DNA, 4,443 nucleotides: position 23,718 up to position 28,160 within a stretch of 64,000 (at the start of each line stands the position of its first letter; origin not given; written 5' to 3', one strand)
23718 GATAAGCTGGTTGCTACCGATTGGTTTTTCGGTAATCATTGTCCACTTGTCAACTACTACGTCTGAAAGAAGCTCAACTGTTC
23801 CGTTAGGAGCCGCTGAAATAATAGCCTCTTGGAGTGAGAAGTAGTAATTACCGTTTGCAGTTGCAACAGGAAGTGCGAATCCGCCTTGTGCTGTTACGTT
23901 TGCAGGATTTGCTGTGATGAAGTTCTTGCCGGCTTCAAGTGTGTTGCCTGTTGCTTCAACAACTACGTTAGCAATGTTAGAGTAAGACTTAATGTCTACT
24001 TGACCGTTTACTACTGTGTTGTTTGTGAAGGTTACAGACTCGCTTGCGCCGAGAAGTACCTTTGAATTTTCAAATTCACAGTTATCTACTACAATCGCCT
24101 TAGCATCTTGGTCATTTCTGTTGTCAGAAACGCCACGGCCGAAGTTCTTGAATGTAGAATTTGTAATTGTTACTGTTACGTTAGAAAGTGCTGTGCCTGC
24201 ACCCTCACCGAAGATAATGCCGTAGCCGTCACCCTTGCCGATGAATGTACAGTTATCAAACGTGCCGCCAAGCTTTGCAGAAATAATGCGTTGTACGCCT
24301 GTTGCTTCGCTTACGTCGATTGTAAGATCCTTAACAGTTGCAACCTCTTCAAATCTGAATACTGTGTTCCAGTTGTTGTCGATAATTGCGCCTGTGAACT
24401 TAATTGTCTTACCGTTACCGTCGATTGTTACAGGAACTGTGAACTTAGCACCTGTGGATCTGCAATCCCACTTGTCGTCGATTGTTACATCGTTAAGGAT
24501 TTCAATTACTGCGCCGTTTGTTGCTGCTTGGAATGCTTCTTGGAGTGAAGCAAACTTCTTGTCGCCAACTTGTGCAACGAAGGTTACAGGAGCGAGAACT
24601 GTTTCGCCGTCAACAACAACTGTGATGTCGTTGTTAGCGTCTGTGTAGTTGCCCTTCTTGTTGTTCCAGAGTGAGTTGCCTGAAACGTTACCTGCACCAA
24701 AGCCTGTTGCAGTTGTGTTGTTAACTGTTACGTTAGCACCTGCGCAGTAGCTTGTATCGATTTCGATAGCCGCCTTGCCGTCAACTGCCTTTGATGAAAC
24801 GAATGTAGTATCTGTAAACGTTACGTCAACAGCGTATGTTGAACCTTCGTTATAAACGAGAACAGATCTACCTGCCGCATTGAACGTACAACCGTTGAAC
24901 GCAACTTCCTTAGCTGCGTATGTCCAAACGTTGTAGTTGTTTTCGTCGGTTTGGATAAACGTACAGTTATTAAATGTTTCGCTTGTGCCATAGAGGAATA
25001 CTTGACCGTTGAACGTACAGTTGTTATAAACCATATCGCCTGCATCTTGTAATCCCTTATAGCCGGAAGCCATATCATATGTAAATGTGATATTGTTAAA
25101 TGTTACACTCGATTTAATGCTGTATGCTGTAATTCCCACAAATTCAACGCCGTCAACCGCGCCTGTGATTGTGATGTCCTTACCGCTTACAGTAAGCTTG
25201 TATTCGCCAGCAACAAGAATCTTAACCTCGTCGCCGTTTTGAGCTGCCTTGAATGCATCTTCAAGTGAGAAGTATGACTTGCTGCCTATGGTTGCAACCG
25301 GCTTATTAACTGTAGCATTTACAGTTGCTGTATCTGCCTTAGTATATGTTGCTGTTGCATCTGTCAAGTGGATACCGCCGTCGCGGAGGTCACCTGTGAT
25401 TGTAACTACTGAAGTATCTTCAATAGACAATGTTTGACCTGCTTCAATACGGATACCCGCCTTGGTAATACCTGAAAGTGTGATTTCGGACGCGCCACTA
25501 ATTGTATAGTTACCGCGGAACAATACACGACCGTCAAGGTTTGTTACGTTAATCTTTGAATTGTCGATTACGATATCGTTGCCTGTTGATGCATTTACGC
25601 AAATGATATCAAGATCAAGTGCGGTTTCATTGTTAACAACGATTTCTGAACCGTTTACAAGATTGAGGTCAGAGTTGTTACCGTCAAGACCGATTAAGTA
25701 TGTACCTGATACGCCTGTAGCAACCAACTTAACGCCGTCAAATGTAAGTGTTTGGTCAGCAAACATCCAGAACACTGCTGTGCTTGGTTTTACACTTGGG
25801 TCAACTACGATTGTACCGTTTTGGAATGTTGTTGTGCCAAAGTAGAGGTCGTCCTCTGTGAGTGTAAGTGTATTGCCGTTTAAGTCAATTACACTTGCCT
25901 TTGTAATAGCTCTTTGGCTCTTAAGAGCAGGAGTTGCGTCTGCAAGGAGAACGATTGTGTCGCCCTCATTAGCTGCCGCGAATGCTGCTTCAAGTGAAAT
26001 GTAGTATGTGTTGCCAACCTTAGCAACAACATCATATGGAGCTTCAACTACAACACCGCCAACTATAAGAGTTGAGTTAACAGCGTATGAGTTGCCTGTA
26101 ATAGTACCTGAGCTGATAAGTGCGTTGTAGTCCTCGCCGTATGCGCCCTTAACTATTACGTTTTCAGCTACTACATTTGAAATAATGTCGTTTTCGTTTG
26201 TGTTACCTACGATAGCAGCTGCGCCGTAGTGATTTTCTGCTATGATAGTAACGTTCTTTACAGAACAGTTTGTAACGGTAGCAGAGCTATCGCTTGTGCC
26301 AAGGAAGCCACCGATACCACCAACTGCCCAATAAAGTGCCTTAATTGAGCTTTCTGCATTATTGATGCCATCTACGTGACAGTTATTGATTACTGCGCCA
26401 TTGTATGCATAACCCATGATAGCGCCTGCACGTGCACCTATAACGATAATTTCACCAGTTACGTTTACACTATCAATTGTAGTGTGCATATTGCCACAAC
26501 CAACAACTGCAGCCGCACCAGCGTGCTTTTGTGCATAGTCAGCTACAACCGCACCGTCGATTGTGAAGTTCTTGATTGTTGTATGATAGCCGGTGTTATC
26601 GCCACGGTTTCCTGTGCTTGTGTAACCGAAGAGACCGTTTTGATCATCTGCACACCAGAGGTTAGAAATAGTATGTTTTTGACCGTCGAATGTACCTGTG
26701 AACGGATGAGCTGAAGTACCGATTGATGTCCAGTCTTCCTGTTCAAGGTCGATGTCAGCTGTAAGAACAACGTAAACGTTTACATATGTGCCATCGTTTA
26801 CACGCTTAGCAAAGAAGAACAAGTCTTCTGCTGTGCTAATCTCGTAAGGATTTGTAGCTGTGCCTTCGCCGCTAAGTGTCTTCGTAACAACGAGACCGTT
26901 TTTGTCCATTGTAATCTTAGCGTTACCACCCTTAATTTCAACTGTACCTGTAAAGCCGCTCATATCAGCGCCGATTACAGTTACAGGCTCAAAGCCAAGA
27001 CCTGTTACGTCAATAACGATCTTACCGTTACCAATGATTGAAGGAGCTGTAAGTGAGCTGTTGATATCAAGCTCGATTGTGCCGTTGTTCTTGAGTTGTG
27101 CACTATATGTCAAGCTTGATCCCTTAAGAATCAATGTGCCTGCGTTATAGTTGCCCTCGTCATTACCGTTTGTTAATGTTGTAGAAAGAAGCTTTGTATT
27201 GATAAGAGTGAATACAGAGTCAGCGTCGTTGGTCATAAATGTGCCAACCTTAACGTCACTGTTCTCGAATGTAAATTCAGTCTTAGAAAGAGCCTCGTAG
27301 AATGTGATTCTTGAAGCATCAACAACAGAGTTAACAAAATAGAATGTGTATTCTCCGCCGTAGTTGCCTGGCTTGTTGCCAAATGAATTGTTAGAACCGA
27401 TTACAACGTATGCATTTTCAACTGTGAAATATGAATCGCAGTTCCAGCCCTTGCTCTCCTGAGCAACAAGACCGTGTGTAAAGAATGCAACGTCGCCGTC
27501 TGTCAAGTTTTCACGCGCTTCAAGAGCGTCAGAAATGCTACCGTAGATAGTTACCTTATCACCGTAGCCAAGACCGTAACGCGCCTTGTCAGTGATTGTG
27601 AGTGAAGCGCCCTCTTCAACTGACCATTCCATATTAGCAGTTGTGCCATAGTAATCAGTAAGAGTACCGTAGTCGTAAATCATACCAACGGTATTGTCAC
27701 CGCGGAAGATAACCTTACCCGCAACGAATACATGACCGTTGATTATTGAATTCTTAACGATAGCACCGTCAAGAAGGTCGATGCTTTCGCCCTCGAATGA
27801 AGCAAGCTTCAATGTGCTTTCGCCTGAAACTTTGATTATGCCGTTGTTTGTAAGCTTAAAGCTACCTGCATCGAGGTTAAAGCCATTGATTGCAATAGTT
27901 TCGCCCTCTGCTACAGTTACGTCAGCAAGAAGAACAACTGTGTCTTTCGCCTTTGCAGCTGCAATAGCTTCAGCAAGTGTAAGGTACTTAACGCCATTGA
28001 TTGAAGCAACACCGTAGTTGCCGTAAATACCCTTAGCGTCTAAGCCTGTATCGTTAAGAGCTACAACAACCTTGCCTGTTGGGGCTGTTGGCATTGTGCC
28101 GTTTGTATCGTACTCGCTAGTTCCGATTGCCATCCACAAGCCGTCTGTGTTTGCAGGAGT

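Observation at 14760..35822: Uninterrupted 21-kb gene encoding a 7,020-aa secreted modular protein with no recognisable anchor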

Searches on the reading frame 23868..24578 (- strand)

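Call 76: search_protein_families(library=pfam, proteins=[window:23868-24578:-], max_evalue=1)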
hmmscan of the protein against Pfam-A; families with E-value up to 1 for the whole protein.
window:23868-24578:- (237 aa): 2 families
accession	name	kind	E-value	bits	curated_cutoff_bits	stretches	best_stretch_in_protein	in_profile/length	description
PF20585.4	Pectate_lyase_5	-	2.1e-05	25.1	24.3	1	10-143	8-119/126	Putative pectate lyase-like adhesive domain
PF17161.10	DUF5123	-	0.081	14.5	35.1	1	106-164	2-55/113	Domain of unknown function (DUF5123)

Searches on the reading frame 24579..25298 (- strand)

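Call 76: search_protein_families(library=pfam, proteins=[window:24579-25298:-], max_evalue=1)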
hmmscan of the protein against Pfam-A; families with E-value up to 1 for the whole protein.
window:24579-25298:- (240 aa): 2 families
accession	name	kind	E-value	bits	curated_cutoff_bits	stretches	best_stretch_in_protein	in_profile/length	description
PF01696.23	Adeno_E1B_55K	-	0.027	13.6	24.5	1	64-161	123-198/387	Adenovirus EB1 55K protein / large t-antigen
PF02838.20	Glyco_hydro_20b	-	0.26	12.5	26.1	0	23-55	70-100/124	Glycosyl hydrolase family 20, domain 2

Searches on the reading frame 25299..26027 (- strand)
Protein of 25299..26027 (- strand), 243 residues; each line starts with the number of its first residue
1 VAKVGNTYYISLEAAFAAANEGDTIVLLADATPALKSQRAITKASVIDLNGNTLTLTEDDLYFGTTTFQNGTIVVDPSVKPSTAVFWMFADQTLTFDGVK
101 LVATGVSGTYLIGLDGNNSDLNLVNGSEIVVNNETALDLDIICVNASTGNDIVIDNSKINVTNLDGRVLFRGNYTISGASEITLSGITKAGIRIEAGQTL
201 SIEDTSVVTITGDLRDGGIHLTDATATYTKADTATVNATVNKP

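Call 75: search_protein_families(library=pfam, proteins=[window:25299-26027:-], max_evalue=1)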
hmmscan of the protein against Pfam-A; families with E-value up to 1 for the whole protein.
window:25299-26027:- (243 aa): 1 family
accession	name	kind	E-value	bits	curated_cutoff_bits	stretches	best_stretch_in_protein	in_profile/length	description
PF04077.17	DsrH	-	0.11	13.1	24.4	1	11-61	8-57/88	DsrH like protein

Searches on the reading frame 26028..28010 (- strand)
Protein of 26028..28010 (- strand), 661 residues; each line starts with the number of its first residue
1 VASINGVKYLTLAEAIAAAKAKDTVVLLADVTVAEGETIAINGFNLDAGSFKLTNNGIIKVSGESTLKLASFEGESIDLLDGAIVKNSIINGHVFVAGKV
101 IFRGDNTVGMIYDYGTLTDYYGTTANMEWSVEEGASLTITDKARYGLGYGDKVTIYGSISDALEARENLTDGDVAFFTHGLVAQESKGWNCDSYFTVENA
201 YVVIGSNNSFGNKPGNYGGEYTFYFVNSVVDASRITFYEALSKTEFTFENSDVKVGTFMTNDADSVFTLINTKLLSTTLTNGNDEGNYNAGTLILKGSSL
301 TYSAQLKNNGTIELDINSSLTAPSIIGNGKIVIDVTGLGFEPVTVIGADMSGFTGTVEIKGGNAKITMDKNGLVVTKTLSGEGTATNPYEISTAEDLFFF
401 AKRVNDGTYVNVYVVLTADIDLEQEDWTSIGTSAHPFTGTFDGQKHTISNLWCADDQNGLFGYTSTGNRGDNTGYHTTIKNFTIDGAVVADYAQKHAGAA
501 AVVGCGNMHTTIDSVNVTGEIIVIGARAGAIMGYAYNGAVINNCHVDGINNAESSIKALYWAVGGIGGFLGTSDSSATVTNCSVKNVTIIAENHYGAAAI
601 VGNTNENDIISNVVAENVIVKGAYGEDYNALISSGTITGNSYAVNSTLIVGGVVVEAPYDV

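Call 75: search_protein_families(library=pfam, proteins=[window:26028-28010:-], max_evalue=1)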
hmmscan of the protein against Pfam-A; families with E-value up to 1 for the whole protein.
window:26028-28010:- (661 aa): 1 family
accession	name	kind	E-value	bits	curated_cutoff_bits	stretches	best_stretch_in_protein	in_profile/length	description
PF07581.17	Glug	-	0.011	16.6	20.5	1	561-589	3-27/28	The GLUG motif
